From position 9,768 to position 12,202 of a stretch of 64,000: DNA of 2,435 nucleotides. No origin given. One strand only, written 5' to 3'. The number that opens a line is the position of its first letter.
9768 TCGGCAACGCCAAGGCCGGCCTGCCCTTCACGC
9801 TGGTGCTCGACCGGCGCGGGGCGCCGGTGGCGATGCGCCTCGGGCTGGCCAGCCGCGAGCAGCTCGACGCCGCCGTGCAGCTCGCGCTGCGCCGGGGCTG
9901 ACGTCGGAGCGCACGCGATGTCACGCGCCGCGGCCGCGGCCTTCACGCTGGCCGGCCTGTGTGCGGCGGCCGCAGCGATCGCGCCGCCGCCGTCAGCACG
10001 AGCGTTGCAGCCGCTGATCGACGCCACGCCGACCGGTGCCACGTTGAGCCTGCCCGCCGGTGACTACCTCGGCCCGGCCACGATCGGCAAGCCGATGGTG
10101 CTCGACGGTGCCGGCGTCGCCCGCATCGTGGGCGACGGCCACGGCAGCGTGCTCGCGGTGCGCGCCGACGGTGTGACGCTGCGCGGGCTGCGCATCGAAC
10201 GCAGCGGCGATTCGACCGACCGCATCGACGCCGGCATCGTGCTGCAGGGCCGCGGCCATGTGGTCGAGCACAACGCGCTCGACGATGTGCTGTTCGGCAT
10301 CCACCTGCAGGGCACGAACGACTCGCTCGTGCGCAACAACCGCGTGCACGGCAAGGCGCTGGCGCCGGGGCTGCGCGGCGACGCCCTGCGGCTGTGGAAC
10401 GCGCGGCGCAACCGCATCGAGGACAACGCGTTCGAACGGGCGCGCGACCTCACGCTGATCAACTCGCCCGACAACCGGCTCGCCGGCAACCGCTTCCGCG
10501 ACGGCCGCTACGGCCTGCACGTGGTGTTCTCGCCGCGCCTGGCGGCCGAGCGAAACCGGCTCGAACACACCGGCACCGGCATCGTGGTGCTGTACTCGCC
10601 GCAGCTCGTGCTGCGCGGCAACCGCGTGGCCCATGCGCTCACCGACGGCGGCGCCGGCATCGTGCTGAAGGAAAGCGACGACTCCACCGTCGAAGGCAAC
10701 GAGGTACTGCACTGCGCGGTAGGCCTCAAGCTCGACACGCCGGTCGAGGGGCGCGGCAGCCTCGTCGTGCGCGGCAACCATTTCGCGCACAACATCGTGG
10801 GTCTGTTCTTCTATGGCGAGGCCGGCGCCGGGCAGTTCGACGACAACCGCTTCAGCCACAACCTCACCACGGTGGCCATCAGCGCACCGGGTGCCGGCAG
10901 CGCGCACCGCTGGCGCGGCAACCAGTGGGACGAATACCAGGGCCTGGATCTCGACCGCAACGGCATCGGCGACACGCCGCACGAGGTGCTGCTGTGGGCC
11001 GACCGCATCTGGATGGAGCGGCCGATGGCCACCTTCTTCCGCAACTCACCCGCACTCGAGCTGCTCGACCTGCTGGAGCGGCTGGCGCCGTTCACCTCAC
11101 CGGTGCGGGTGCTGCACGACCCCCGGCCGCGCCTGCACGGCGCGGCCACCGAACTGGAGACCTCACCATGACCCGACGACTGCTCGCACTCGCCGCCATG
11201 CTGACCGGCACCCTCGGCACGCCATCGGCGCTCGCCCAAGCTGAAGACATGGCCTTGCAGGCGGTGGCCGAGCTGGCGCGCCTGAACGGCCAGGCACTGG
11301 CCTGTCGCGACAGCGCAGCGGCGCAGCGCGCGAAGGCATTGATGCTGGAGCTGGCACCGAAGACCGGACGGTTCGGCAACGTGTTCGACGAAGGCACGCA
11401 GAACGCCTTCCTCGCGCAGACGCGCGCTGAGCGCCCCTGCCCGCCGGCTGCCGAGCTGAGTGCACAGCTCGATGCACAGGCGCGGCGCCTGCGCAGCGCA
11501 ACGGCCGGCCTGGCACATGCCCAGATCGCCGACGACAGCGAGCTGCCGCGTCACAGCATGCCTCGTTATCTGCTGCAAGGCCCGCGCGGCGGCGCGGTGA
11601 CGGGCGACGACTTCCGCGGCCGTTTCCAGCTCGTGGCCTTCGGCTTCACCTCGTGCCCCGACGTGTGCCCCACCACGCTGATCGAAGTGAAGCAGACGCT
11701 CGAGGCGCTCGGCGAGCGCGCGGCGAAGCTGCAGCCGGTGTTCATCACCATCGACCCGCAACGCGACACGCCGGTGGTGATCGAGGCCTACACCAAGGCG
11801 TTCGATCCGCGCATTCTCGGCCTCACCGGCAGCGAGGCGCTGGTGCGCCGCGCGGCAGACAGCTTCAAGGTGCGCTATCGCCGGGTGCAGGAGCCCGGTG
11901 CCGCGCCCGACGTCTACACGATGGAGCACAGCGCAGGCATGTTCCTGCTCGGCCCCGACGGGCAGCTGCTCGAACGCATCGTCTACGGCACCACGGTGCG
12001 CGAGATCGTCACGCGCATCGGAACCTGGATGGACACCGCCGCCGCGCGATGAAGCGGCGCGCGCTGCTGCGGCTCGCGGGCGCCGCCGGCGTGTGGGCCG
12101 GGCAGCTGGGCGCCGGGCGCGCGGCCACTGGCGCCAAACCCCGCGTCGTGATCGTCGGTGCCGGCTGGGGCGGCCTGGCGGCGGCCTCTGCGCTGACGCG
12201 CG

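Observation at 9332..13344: nos operon extended by TlpA-like thioredoxin, a second NosD, SCO1 and an FccB-like sulfide-dehydrogenase flavoprotein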

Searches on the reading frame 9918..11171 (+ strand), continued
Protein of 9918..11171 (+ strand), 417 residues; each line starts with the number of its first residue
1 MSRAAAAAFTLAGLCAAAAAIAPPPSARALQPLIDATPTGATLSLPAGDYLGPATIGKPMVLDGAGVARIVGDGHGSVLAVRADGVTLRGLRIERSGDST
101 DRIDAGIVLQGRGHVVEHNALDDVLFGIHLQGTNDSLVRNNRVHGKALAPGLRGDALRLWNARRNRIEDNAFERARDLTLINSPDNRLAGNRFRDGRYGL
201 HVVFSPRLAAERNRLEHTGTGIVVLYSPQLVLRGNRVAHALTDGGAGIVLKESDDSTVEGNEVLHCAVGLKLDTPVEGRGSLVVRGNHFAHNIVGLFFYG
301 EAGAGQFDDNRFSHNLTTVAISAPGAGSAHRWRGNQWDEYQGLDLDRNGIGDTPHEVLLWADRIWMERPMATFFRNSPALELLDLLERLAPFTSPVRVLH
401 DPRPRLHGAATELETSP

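Call 103: search_protein_families(library=ncbifam, proteins=[L087:7365-8102:+, L087:8099-9082:+, L087:9079-9990:+], max_evalue=0.001)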
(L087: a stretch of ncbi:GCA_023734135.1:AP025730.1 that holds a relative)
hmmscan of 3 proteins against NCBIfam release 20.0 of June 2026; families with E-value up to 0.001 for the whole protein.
L087:7365-8102:+ (245 aa): 22 families
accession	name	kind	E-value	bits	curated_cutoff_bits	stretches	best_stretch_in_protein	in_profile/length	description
NF001242.0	PRK00216.1-3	equivalog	1.3e-78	264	351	1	11-243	13-256/258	bifunctional demethylmenaquinone methyltransferase/2-methoxy-6-polyprenyl-1,4-benzoquinol methylase UbiE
TIGR01934.1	MenG_MenH_UbiE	subfamily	6.9e-77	257.7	158.35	1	28-243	1-222/223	ubiquinone/menaquinone biosynthesis methyltransferase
NF001240.0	PRK00216.1-1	equivalog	1.5e-67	227.3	378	1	13-244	10-250/251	bifunctional demethylmenaquinone methyltransferase/2-methoxy-6-polyprenyl-1,4-benzoquinol methylase UbiE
NF052510.1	methyltran_MpqE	exception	2.9e-62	210.1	335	1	23-243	3-233/234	methyl-plastoquinone biosynthesis methyltransferase MpqE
NF001244.0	PRK00216.1-5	equivalog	1.4e-61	207.8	216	1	24-242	6-233/236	bifunctional demethylmenaquinone methyltransferase/2-methoxy-6-polyprenyl-1,4-benzoquinol methylase UbiE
NF001241.0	PRK00216.1-2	equivalog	5.6e-60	202.8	327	1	23-244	8-229/231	demethylmenaquinone methyltransferase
NF001243.0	PRK00216.1-4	equivalog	1.5e-44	152.2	235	1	25-244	6-233/237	demethylmenaquinone methyltransferase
TIGR02752.1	MenG_heptapren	equivalog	2.8e-42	144.8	419.85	1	28-243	7-230/231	demethylmenaquinone methyltransferase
NF004452.0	PRK05785.1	equivalog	9e-19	67.8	207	1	24-214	7-195/228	hypothetical protein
NF043040.1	corrin_prot_MT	hypoth_equivalog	1.7e-18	66.9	180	1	30-184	6-168/216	corrinoid protein-associated methyltransferase CpaM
NF045667.1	MTase_DVU1556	equivalog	1.8e-15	57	155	1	53-233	10-169/213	DVU_1556 family methyltransferase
NF007610.0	PRK10258.1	equivalog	4e-13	49.3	342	1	28-160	9-135/251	malonyl-ACP O-methyltransferase BioC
TIGR02072.1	BioC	equivalog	5e-11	42.9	184.95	1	32-164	2-133/244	malonyl-ACP O-methyltransferase BioC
NF045823.1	PthPhpthDimycoMt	equivalog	7.7e-10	38.4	300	1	89-166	92-169/256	phthiotriol/phenolphthiotriol dimycocerosates methyltransferase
NF041537.1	ArsM_AhpD_UU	exception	7.8e-10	38.1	510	1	68-163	79-180/345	arsenite methyltransferase/AhpD domain selenoprotein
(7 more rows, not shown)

L087:8099-9082:+ (327 aa): 14 families
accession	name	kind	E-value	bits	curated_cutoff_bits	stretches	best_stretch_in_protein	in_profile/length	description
NF004751.0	PRK06080.1-3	equivalog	8.6e-77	258.6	264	1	32-327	9-295/296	1,4-dihydroxy-2-naphthoate polyprenyltransferase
NF004749.0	PRK06080.1-1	equivalog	1.5e-52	178.6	277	1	31-327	17-307/311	1,4-dihydroxy-2-naphthoate polyprenyltransferase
NF004750.0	PRK06080.1-2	equivalog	5.2e-51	173.7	346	1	33-327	6-300/301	1,4-dihydroxy-2-naphthoate polyprenyltransferase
TIGR00751.1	menA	equivalog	4.7e-48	164.1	102.15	1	41-323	1-283/284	1,4-dihydroxy-2-naphthoate octaprenyltransferase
NF004754.0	PRK06080.1-6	equivalog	5e-37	127.9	522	1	34-327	10-303/308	1,4-dihydroxy-2-naphthoate polyprenyltransferase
NF004753.0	PRK06080.1-5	equivalog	2.8e-33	115.5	555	1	36-326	15-304/312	1,4-dihydroxy-2-naphthoate polyprenyltransferase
NF009926.0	PRK13387.1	equivalog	1.8e-28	99.6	316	1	40-327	10-313/317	1,4-dihydroxy-2-naphthoate polyprenyltransferase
TIGR02235.1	menA_cyano-plnt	equivalog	3.5e-28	98.7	225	1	36-325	2-283/285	2-carboxy-1,4-naphthoquinone phytyltransferase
NF004617.0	PRK05951.1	equivalog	7e-22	77.9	239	1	72-326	53-298/306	prenyltransferase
NF004752.0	PRK06080.1-4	subfamily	3.2e-21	76.3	289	1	47-286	17-258/300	1,4-dihydroxy-2-naphthoate polyprenyltransferase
NF005742.0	PRK07566.1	equivalog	9.6e-09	34.8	313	1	99-284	92-272/315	chlorophyll synthase ChlG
TIGR01476.1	chlor_syn_BchG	subfamily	1.1e-06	28.3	212.3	1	70-269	35-228/283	(bacterio)chlorophyll synthase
NF009523.0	PRK12884.1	equivalog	5.7e-06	25.7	269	1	47-260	18-213/279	prenyltransferase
NF010117.0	PRK13591.1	equivalog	0.00034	19.8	238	1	221-264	198-241/307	prenyltransferase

L087:9079-9990:+ (303 aa): 3 families
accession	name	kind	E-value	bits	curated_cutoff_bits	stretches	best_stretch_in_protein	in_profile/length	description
TIGR00841.1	bass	subfamily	6.9e-50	170.1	326.3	1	7-289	32-305/321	bile acid:sodium symporter family transporter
NF047939.1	PantTportPanS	equivalog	2e-26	93.4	400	1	14-278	32-286/299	ketopantoate/pantoate/pantothenate transporter PanS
TIGR00832.1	acr3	equivalog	4.1e-08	32.9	282.8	1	9-168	37-197/327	ACR3 family arsenite efflux transporter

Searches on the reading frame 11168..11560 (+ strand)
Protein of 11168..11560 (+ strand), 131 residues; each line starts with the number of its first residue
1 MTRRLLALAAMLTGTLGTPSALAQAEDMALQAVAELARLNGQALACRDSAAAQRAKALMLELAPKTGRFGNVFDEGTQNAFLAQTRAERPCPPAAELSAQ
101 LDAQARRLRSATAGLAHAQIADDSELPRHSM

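Call 83: predict_structure(alignment_id=A2)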
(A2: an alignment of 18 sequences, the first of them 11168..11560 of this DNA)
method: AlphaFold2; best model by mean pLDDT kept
length: 131 residues; sequences in the alignment: 18
mean_pLDDT: 89.8   pTM: 0.77
mean pLDDT of the five models: 89.8, 89.2, 89.1, 88.9, 88.2
residues with pLDDT >= 90: 97; 70-90: 14; 50-70: 20; < 50: 0
segments of 3 or more residues with pLDDT < 50: none
pLDDT, mean of each block of 10 residues (from residue 1): 58 63 94 98 98 98 97 98 96 97 98 93 81 69
secondary structure, 60 per line:
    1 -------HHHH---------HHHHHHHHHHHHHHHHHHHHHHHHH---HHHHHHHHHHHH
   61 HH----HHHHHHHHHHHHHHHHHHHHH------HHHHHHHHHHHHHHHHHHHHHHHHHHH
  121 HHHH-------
elements in order: H8-11 H21-45 H49-62 H67-87 H94-124

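Call 85: fold_search(model_id=the predicted structure, library=pdb)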
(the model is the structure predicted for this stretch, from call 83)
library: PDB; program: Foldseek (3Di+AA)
matches with E <= 10: 32; with E <= 0.001: 0
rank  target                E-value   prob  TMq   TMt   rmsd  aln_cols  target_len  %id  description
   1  5ew5_A                2.9e+00  0.28  0.37  0.11  17.9       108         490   20  Crystal Structure of Colicin E9 In Complex with Its Immunity Protein Im9 (released 2016-07-20)
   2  2yfb_A                3.6e+00  0.15  0.32  0.21  10.2       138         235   14  X-ray structure of McpS ligand binding domain in complex with succinate (released 2012-04-18)
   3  2yfa_B                3.8e+00  0.13  0.30  0.20  10.3       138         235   14  X-ray structure of McpS ligand binding domain in complex with malate (released 2012-04-18)
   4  7nsu_D                4.7e+00  0.06  0.24  0.08  21.2       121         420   23  ColicinE9 intact translocation complex (released 2021-08-11)
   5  2yfa_A                5.5e+00  0.12  0.33  0.21   9.8       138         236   14  X-ray structure of McpS ligand binding domain in complex with malate (released 2012-04-18)
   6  2pin_B                5.8e+00  0.08  0.24  0.15  10.1       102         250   12  Thyroid receptor beta in complex with inhibitor (released 2008-02-26)
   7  4hee_X                6.1e+00  0.11  0.25  0.15   7.4        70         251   14  Crystal structure of PPARgamma in complex with compound 13 (released 2013-08-21)
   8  3vf0_A                6.1e+00  0.06  0.25  0.19  16.7       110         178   13  Raver1 in complex with metavinculin L954 deletion mutant (released 2012-07-25)
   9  2prg_A                6.4e+00  0.10  0.23  0.13   5.8        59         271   19  LIGAND-BINDING DOMAIN OF THE HUMAN PEROXISOME PROLIFERATOR ACTIVATED RECEPTOR GAMMA (released 1999-07-19)
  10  9k0b_A                6.4e+00  0.07  0.26  0.15   9.6       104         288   20  Structure of Pictet-Spenglerases KslB in complex with L-Trp (released 2025-06-18)
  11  2q61_A                6.8e+00  0.12  0.25  0.14   7.4        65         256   15  Crystal Structure of PPARgamma ligand binding domain bound to partial agonist SR145 (released 2007-10-23)
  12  9u6s_N                6.8e+00  0.05  0.25  0.14  10.2       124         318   14  Cryo-EM structure of the Vo domain of V/A-ATPase in liposomes under no pmf condition,state3 (released 2026-03-25)
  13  9div_B                6.8e+00  0.02  0.17  0.17  16.5       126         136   25  The crystal structure of de novo designed ChuA binding protein C8 (released 2025-05-21)
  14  5afq_B                7.1e+00  0.04  0.20  0.07  15.9       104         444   13  Crystal structure of RPC62 - RPC32 beta (released 2015-10-07)
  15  2zk0_B                7.5e+00  0.08  0.21  0.13   6.2        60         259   18  Human peroxisome proliferator-activated receptor gamma ligand binding domain (released 2009-02-24)
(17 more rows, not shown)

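Call 103: search_protein_families(library=ncbifam, proteins=[window:11168-11560:+], max_evalue=0.001)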
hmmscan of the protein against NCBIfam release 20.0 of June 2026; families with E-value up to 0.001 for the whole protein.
window:11168-11560:+ (131 aa): 0 families

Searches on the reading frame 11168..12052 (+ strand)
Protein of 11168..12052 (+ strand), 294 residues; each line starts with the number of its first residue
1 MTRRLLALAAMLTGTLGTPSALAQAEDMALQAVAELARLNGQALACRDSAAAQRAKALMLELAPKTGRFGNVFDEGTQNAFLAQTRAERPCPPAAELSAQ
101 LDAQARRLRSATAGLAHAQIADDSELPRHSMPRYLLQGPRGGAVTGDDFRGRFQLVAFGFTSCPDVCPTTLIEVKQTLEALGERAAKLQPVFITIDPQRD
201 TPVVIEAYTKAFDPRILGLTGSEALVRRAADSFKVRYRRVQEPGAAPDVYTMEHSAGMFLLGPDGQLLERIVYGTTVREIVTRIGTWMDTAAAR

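Call 8: search_protein_families(library=pfam, proteins=[window:11168-12052:+], max_evalue=0.01)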
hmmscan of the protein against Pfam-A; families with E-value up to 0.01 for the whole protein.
window:11168-12052:+ (294 aa): 1 family
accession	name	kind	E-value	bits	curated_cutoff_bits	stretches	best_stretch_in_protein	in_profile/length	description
PF02630.20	SCO1-SenC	-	5.9e-45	153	22.8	1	134-266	4-133/134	SCO1/SenC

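Call 10: search_protein_families(library=ncbifam, proteins=[window:11168-12052:+], max_evalue=0.001)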
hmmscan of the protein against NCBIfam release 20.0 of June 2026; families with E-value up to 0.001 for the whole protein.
window:11168-12052:+ (294 aa): 0 families

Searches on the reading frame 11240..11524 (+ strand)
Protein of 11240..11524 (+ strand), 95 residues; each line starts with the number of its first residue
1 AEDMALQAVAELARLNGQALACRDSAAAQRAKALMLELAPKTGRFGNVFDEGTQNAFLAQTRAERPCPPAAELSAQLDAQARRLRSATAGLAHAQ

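Call 69: find_homologous_proteins(query=window:11240-11524:+, max_evalue=0.001)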
Query seq(95 aa) (95 aa): 27 proteins with E <= 0.001 among 115 candidates.
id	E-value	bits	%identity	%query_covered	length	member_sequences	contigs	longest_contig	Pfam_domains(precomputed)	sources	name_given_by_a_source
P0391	4.2e-24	102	63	84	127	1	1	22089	-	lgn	-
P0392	9.5e-24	101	68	83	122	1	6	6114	-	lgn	-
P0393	2.9e-23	99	67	86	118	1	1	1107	-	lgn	-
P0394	9.9e-23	97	61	86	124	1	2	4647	-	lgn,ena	-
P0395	1.0e-20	91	64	84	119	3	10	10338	-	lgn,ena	-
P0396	1.9e-20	90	63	85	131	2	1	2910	-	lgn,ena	-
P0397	2.2e-20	90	63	85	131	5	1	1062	-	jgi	jgi:hypothetical protein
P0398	4.9e-20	89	63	85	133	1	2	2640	-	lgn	-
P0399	7.1e-20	88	64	78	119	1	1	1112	-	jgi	jgi:hypothetical protein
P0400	4.2e-18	83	60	86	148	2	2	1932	-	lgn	-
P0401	1.9e-17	81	68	69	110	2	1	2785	-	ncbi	-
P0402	1.2e-15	75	53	80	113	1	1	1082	-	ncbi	-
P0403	1.5e-15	75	48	88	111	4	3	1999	-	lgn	-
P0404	2.5e-15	74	57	86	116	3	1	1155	-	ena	-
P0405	2.7e-15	74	52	87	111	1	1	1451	-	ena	-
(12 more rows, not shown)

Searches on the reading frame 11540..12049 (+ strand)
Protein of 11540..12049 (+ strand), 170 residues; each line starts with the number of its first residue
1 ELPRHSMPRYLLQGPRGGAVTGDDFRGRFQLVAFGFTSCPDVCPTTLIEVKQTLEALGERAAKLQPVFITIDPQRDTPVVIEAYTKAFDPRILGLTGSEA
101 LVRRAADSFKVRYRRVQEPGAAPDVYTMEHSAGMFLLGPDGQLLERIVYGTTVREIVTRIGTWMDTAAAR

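Call 96: search_solved_structures(query=window:11540-12049:+, max_evalue=1e-8, show_alignments=1)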
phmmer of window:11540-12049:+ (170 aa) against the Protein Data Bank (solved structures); distinct sequences matched with E-value up to 1e-8: 12.
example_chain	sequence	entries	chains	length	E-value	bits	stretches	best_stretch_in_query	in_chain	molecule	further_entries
4wbr_D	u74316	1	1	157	2.1e-30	109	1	12-146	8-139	Blr1131 protein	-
4wbj_A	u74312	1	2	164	2.2e-30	108.9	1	12-146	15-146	Blr1131 protein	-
2k6v_A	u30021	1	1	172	2e-29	105.9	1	10-144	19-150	Putative cytochrome c oxidase assembly protein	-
4txo_D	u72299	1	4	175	7.1e-29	104.1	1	12-146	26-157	Blr1131 protein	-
2rli_A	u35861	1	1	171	4e-27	98.4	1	14-145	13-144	SCO2 protein homolog, mitochondrial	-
1wp0_A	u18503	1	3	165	1.6e-26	96.4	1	16-164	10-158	SCO1 protein homolog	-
2ggt_A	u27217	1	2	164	1.8e-26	96.2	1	17-164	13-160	SCO1 protein homolog, mitochondrial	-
2gqk_A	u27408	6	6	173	1.9e-26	96.2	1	16-164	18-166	SCO1 protein homolog, mitochondrial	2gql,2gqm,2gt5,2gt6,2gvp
2hrf_A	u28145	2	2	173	4.6e-25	91.7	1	16-164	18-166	SCO1 protein homolog, mitochondrial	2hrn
6n5u_A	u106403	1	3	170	4.9e-25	91.6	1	16-143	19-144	Protein SCO1 homolog 1, mitochondrial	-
2b7j_A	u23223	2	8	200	1.8e-24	89.7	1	12-147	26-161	SCO1 protein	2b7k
4bpy_A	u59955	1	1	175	1.7e-14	57.3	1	25-107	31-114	SCO PROTEIN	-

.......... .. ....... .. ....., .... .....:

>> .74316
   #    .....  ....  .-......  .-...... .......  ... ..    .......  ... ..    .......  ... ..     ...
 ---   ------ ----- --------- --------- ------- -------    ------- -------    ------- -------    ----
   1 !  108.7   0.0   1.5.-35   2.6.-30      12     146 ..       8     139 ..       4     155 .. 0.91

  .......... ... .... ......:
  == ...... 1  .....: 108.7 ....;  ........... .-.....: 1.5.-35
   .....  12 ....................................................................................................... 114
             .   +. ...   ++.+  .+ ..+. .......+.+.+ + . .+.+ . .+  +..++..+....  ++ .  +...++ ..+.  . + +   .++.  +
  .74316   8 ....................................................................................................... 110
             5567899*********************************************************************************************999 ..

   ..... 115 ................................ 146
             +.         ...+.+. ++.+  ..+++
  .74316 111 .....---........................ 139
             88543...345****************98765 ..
